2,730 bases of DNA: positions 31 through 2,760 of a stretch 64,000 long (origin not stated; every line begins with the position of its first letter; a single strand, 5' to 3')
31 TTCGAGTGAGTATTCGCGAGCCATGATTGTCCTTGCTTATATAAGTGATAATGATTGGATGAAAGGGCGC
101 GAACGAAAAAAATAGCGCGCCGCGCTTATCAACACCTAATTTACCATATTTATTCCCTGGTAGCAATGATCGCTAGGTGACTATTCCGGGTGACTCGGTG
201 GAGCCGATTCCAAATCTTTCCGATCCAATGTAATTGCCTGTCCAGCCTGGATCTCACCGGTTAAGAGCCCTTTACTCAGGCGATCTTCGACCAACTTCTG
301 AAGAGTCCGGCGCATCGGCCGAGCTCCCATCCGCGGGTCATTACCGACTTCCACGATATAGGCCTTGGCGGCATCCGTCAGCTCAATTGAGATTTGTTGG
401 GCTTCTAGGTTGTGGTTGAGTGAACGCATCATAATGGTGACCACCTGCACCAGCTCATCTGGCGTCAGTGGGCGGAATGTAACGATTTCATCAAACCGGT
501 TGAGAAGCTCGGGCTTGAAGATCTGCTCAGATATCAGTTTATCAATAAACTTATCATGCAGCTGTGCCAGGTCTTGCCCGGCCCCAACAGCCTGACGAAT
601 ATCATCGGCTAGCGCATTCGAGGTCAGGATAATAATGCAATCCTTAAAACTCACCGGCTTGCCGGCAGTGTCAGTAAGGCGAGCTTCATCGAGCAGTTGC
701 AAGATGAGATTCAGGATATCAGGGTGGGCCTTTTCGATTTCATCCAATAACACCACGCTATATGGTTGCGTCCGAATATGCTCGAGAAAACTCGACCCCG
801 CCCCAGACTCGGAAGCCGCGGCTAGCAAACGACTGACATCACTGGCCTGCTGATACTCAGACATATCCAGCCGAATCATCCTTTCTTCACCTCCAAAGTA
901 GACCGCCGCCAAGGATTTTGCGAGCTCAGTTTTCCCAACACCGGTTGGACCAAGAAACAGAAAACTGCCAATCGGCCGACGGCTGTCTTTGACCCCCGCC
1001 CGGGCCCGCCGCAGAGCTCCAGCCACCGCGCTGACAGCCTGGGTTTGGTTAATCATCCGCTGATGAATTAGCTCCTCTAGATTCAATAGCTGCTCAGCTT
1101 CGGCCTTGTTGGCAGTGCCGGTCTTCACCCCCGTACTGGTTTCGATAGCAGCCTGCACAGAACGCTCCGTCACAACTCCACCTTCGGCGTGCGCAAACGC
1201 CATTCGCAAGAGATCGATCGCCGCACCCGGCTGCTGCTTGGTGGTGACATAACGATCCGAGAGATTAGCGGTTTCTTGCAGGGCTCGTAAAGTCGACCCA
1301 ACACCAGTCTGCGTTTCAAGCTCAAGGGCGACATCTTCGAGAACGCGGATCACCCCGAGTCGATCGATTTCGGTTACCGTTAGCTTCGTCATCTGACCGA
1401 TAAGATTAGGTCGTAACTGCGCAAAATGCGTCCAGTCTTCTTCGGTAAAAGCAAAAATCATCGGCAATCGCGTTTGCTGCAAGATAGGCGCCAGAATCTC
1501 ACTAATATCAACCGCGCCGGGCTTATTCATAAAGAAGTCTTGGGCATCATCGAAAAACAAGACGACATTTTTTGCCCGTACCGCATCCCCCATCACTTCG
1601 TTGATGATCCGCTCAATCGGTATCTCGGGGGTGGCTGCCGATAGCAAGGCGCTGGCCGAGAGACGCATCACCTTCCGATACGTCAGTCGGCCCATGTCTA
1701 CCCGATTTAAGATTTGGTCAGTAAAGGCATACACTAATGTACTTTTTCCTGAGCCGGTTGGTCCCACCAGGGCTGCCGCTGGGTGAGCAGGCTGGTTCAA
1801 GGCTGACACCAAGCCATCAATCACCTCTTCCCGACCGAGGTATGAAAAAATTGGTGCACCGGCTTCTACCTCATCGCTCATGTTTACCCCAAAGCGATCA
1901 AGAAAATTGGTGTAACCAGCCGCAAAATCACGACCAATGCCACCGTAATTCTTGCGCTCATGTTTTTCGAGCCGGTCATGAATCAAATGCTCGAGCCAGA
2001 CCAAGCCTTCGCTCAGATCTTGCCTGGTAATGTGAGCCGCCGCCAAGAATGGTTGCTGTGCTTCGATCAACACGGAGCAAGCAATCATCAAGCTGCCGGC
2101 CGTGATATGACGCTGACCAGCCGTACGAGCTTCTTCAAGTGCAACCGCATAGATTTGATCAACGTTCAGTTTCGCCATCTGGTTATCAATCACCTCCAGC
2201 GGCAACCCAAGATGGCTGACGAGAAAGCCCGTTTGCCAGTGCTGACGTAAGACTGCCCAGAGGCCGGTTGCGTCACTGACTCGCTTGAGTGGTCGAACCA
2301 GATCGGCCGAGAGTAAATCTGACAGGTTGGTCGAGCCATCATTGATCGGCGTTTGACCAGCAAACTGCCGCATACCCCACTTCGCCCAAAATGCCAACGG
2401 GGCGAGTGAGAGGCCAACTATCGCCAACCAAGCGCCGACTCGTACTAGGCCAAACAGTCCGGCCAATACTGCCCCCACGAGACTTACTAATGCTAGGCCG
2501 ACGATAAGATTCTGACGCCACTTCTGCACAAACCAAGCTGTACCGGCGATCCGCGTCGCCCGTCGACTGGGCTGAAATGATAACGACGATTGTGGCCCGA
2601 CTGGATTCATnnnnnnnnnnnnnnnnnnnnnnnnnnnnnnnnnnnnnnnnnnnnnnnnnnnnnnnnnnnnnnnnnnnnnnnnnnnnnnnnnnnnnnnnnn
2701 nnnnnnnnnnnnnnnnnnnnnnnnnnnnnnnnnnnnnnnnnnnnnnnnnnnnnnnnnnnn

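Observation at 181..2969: Membrane-anchored ClpB/ClpC-like unfoldase with a degenerate D1 Walker B, translationally coupled to a small membrane protein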

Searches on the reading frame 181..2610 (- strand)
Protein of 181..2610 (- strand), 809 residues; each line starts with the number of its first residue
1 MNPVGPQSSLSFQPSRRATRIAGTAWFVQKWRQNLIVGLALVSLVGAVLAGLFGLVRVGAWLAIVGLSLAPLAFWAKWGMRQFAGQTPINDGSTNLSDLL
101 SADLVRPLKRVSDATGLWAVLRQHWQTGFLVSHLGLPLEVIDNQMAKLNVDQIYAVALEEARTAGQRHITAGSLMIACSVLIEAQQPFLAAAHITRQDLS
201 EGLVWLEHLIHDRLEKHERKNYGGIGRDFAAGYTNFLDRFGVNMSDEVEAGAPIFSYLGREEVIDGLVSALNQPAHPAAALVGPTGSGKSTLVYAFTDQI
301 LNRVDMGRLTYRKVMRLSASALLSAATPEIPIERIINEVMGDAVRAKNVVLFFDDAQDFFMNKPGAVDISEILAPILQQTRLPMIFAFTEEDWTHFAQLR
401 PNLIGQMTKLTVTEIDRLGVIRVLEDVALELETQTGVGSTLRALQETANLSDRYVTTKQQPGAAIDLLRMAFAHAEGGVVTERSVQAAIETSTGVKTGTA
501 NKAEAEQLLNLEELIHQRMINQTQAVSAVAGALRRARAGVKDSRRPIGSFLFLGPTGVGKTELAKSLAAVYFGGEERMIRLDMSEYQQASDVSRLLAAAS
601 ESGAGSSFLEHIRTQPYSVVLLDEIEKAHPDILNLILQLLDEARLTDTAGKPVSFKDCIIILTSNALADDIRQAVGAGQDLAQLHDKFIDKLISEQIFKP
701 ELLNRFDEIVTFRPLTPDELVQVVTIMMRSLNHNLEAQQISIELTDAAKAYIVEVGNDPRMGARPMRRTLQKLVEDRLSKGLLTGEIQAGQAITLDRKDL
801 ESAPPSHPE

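Call 4: search_protein_families(library=pfam, proteins=[window:181-2610:-], max_evalue=0.01)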
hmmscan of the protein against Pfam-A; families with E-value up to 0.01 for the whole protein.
window:181-2610:- (809 aa): 34 families (the best 25 are shown)
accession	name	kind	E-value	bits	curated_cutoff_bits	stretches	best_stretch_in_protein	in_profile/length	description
PF07724.20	AAA_2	-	7.8e-48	163.1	27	1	545-709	1-166/166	AAA domain (Cdc48 subfamily)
PF10431.15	ClpB_D2-small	-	1.6e-23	83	21.9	1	715-794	1-80/81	C-terminal, D2-small domain, of ClpB protein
PF00004.35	AAA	-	1.5e-15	58.2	21.2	2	551-675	2-118/131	ATPase family associated with various cellular activities (AAA)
PF07728.20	AAA_5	-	8e-14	52.3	22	1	550-668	2-125/139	AAA domain (dynein-related subfamily)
PF13401.12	AAA_22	-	7.8e-12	46.1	27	2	549-641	7-109/130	AAA domain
PF13191.12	AAA_16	-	1.7e-10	42.1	32.6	1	258-306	3-52/167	AAA ATPase domain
PF13173.12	AAA_14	-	1.9e-09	38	27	2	551-643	6-88/129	AAA domain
PF17871.7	AAA_lid_9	-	2.8e-07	30.9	22.8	1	421-491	6-76/104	AAA lid domain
PF12775.13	AAA_7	-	4.8e-07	29.9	25.8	0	549-608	35-94/181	P-loop containing dynein motor region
PF00005.33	ABC_tran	-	1.4e-06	29.4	25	1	278-310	13-43/137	ABC transporter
PF20703.3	nSTAND1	-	7.1e-06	26.3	27.1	1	257-446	16-218/379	Novel STAND NTPase 1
PF13479.12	AAA_24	-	1.3e-05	25.6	27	0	551-637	6-85/195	AAA domain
PF13555.12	AAA_29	-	1.7e-05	24.9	27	1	278-296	24-42/61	P-loop containing region of AAA domain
PF20030.5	bpMoxR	-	5.2e-05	22.8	27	0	617-673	98-151/205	MoxR domain in the MoxR-vWA-beta-propeller ternary systems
PF00910.28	RNA_helicase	-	8.4e-05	23.4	21.5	0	281-306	3-28/105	RNA helicase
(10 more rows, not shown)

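Call 6: search_protein_families(library=ncbifam, proteins=[window:181-2610:-], max_evalue=0.01)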
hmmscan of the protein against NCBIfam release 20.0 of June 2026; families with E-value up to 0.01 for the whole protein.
window:181-2610:- (809 aa): 39 families (the best 25 are shown)
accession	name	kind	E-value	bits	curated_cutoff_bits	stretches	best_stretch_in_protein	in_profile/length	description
TIGR03346.1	chaperone_ClpB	equivalog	2.3e-120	403.4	1232.1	2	480-799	528-847/853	ATP-dependent chaperone ClpB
TIGR02639.1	ClpA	equivalog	1.7e-104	350.5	993.15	1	143-795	75-732/734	ATP-dependent Clp protease ATP-binding subunit ClpA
NF008118.0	PRK10865.1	equivalog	3.3e-101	339.6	1417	2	480-799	531-850/857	ATP-dependent chaperone ClpB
TIGR03345.1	VI_ClpV1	equivalog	2e-87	294.3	884.95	2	480-785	529-838/852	type VI secretion system ATPase TssH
NF033607.0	disagg_AAA_ClpG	exception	4.6e-84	282.9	1900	2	488-795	563-874/932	AAA family protein disaggregase ClpG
NF033606.1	heat_AAA_ClpK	exception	2e-78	264.3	1900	2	485-793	581-894/949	heat shock survival AAA family ATPase ClpK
NF008263.0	PRK11034.1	equivalog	2.1e-73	247.5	1350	1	149-797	83-735/758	ATP-dependent Clp protease ATP-binding subunit ClpA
NF003229.0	PRK04195.1-5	equivalog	1.5e-09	37.1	280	1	520-626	20-113/413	replication factor C large subunit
NF003745.1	PRK05342.1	equivalog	3.2e-08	32.9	359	1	698-777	296-379/418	ATP-dependent Clp protease ATP-binding subunit ClpX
NF047784.1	MadB_ATPase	equivalog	5.5e-07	29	475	1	550-585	36-68/298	MadB family AAA-type ATPase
TIGR03420.1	DnaA_homol_Hda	equivalog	6.2e-06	25.9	194.8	0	546-590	37-81/226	DnaA regulatory inactivator Hda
TIGR03499.1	FlhF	equivalog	7.7e-06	26.1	174.15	0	521-571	169-222/286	flagellar biosynthesis GTPase FlhF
NF038214.1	IS21_help_AAA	equivalog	1e-05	25.3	200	0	550-639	93-176/232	IS21-like element helper ATPase IstB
TIGR03922.1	T7SS_EccA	equivalog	1.4e-05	23.8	466.65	0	518-573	283-338/557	type VII secretion AAA-ATPase EccA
NF009067.0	PRK12402.1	equivalog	2.7e-05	23.3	317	1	257-302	17-62/340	replication factor C small subunit 2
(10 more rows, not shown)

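Call 8: find_homologous_proteins(query=window:181-2610:-, max_evalue=1e-10)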
Query window:181-2610:- (809 aa): 296 proteins with E <= 1e-10 among 8000 candidates; the best 120 are listed.
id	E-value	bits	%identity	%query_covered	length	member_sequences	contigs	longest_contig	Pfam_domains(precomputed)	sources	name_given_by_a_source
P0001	0.0e+0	1750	98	100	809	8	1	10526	PF13173.13,PF13555.13,PF00004.36,PF13401.13,PF20703.4,PF17871.8,PF07728.21,PF13191.13,PF07724.21,PF00005.34,PF12775.14,PF10431.16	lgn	-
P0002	0.0e+0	1382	77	99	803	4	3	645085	PF13173.13,PF00004.36,PF13401.13,PF03193.23,PF20703.4,PF07728.21,PF13191.13,PF00158.33,PF07724.21,PF00005.34,PF12775.14,PF13521.13,PF10431.16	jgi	jgi:ATP-dependent Clp protease ATP-binding subunit ClpC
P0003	0.0e+0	1177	69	98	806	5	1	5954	PF13173.13,PF00004.36,PF13401.13,PF17871.8,PF07728.21,PF13191.13,PF13479.13,PF07724.21,PF00005.34,PF12775.14,PF13521.13,PF10431.16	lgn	-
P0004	0.0e+0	1171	67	100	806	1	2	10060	PF13173.13,PF00004.36,PF13401.13,PF17871.8,PF07728.21,PF13191.13,PF13479.13,PF00158.33,PF07724.21,PF00005.34,PF12775.14,PF13521.13,PF10431.16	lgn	-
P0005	0.0e+0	1169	67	99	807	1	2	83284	PF13173.13,PF00004.36,PF13401.13,PF17871.8,PF07728.21,PF13191.13,PF01695.24,PF13479.13,PF07724.21,PF00005.34,PF12775.14,PF05729.19,PF13521.13,PF10431.16,PF20720.4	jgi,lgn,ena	-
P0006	0.0e+0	1169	66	99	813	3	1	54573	PF13173.13,PF00004.36,PF13401.13,PF17871.8,PF07728.21,PF13191.13,PF01695.24,PF13479.13,PF00158.33,PF07724.21,PF00005.34,PF12775.14,PF13521.13,PF10431.16,PF20720.4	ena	-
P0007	0.0e+0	1168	67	99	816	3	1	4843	PF13173.13,PF13479.13,PF07724.21,PF00005.34,PF12775.14,PF00004.36,PF13401.13,PF17871.8,PF07728.21,PF10431.16,PF13191.13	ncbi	ncbi:MAG: ATP-dependent Clp protease ATP-binding subunit [bacterium]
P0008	0.0e+0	1153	67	98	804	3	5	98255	PF13173.13,PF13671.13,PF00004.36,PF13401.13,PF17871.8,PF07728.21,PF13191.13,PF01695.24,PF13479.13,PF00158.33,PF07724.21,PF00005.34,PF12775.14,PF02367.24,PF13521.13,PF10431.16,PF20720.4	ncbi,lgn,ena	-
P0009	0.0e+0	1149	66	98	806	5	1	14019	PF13173.13,PF00004.36,PF13401.13,PF17871.8,PF01637.25,PF07728.21,PF13191.13,PF01695.24,PF13479.13,PF00158.33,PF07724.21,PF00005.34,PF12775.14,PF13521.13,PF10431.16,PF20720.4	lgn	-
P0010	0.0e+0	1125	65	99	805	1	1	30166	PF13173.13,PF01695.24,PF07724.21,PF12775.14,PF13521.13,PF00004.36,PF13401.13,PF17871.8,PF07728.21,PF10431.16,PF13191.13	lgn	-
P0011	1.5e-297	1007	60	99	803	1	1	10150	PF13173.13,PF00004.36,PF13401.13,PF07728.21,PF13191.13,PF13479.13,PF00158.33,PF07724.21,PF00005.34,PF12775.14,PF13521.13,PF10431.16,PF25199.2,PF20720.4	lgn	-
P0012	4.1e-181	622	44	95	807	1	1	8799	PF13173.13,PF07724.21,PF12775.14,PF00004.36,PF13401.13,PF17871.8,PF07728.21,PF10431.16,PF20720.4,PF13191.13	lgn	-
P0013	1.8e-170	587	41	95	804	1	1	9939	PF13173.13,PF20030.6,PF13555.13,PF00004.36,PF13401.13,PF17871.8,PF07728.21,PF13191.13,PF01695.24,PF00158.33,PF07724.21,PF10431.16,PF25199.2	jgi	jgi:ATP-dependent Clp protease ATP-binding subunit ClpC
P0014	1.0e-168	581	42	97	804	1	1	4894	PF13173.13,PF13671.13,PF00004.36,PF13401.13,PF03193.23,PF17871.8,PF07728.21,PF13191.13,PF01695.24,PF13479.13,PF07724.21,PF05729.19,PF00910.29,PF01078.28,PF10431.16,PF25199.2,PF20720.4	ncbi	-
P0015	2.7e-165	570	44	80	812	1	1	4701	PF13173.13,PF20030.6,PF13555.13,PF00004.36,PF13401.13,PF17871.8,PF13238.13,PF07728.21,PF04851.22,PF13191.13,PF01695.24,PF00158.33,PF07724.21,PF00005.34,PF07726.18,PF12775.14,PF02367.24,PF10431.16,PF25199.2,PF20720.4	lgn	-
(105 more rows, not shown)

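Call 11: find_related_loci(query=A1, collection=genome_contigs, flank=6000)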
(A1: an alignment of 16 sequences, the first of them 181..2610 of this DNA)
Query A1 (809 aa) in genome_contigs; peptide patterns used: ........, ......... (x = any residue, [..] = any of these).
600 stretches matched a pattern (row limit reached: there are more); 503 encode a relative of the query (tblastn E <= 1e-3); the best 80 are kept; 80 distinct loci.
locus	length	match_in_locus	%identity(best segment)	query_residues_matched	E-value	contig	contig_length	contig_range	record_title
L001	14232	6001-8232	42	55-809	6e-171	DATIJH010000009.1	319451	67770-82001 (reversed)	MAG TPA_asm: Candidatus Saccharimonadales bacterium isolate SMAG_U15686 k141_676775, whole genome shotgun sequence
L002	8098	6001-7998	43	140-803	1e-161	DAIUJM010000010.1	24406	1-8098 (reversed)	MAG TPA_asm: Candidatus Saccharibacteria bacterium isolate CTOTU2436 NODE_894_length_24406_cov_8.164593, whole genome sh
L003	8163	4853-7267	39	7-803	2e-155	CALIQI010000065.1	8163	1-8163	MAG TPA_asm: uncultured Candidatus Saccharibacteria bacterium isolate ERR589673_bin.3_CONCOCT_v1.1_MAG genome assembly,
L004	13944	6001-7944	34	161-801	1e-110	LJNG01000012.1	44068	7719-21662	MAG: Parcubacteria bacterium DG_74_3 WOR1_52_54_305, whole genome shotgun sequence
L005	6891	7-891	63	508-804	1e-108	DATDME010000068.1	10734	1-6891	MAG TPA_asm: Candidatus Saccharimonadia bacterium isolate SMAG_U403 k141_2024334, whole genome shotgun sequence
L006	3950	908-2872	31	142-796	6e-99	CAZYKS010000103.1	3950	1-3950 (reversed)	MAG TPA_asm: uncultured Gammaproteobacteria bacterium isolate SRP214966_co3_413 genome assembly, contig: NODE_49393_leng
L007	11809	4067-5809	35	220-797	1e-96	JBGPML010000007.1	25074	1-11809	MAG: Patescibacteria group bacterium isolate OBJ_0618_7090110_239 k141_8055213_length_25074_cov_43.1481, whole genome sh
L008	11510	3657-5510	34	258-801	3e-96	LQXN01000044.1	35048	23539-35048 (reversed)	Sutcliffiella horikoshii DSM 8719 Cont79, whole genome shotgun sequence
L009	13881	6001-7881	33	258-808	1e-95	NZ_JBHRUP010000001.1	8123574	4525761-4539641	Paenibacillus sepulcri strain CCM 7311 contig_1, whole genome shotgun sequence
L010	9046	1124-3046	32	234-799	2e-95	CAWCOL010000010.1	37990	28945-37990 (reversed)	MAG: uncultured Actinomycetes bacterium isolate MFD09368.bin.2.153 genome assembly, contig: contig_67260, whole genome s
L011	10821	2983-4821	34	258-796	4e-93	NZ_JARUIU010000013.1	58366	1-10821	Jeotgalibacillus sp. ET6 NODE_13_length_58366_cov_166.457050, whole genome shotgun sequence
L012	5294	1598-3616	32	137-801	1e-92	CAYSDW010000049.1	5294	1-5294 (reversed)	MAG TPA_asm: uncultured Candidatus Saccharibacteria bacterium isolate binchicken_co134_1259 genome assembly, contig: NOD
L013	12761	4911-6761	33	258-799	1e-92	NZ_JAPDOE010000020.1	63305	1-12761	Paenibacillus sp. LS1 LS1_assembly_unicycler_contig_20, whole genome shotgun sequence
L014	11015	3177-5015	32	258-796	1e-91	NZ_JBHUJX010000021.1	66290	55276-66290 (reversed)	Bacillus sp. CGMCC 1.16607 GCM70020056_35, whole genome shotgun sequence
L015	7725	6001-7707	33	235-799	2e-91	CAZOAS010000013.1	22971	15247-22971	MAG TPA_asm: uncultured Fervidobacterium sp. isolate binchicken_co170_48 genome assembly, contig: NODE_635_length_22971_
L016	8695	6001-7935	33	154-788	3e-102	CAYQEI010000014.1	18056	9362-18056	MAG TPA_asm: uncultured Gammaproteobacteria bacterium isolate binchicken_co45_752 genome assembly, contig: NODE_5244_len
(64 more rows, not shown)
